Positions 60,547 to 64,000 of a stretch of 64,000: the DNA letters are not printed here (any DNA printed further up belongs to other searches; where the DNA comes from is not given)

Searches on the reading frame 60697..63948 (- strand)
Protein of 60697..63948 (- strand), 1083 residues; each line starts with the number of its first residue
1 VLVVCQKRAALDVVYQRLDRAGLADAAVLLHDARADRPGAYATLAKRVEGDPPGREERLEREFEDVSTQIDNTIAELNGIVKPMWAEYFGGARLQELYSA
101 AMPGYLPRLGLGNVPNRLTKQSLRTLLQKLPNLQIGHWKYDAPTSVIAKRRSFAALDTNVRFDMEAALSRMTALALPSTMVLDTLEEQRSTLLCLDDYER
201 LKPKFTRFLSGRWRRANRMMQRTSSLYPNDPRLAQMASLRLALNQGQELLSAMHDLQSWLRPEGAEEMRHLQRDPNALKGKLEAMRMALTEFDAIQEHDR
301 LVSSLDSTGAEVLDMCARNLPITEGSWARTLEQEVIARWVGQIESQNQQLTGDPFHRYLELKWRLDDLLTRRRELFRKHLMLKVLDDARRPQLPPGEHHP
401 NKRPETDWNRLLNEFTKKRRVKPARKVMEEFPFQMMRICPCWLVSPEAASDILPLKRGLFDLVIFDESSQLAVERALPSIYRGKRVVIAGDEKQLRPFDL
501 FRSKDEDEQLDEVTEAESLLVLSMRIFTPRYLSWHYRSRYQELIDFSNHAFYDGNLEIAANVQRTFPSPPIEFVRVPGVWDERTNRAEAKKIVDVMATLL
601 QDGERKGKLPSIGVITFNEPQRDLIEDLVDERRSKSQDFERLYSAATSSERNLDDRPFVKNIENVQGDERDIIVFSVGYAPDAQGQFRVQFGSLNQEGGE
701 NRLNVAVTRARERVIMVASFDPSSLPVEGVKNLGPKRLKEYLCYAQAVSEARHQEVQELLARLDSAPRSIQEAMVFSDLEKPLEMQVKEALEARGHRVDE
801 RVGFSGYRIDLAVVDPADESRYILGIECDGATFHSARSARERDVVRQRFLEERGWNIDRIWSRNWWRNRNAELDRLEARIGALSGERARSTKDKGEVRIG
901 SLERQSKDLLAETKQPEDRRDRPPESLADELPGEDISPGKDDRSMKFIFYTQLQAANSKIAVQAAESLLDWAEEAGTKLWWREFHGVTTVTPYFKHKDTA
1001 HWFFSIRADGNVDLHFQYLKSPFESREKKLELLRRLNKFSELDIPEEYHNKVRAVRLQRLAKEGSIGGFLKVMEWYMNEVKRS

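Call 20: search_protein_families(library=pfam, proteins=[window:60697-63948:-])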
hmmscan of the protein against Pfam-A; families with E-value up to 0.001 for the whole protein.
window:60697-63948:- (1083 aa): 3 families
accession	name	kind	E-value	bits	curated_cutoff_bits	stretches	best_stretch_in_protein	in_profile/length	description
PF18741.7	MTES_1575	-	1.3e-32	112.1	38.2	1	784-880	2-96/96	REase_MTES_1575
PF13087.12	AAA_12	-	1.6e-19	70.7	27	1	529-719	17-193/195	AAA domain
PF13086.12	AAA_11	-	1.5e-05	25.4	27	1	457-498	212-253/257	AAA domain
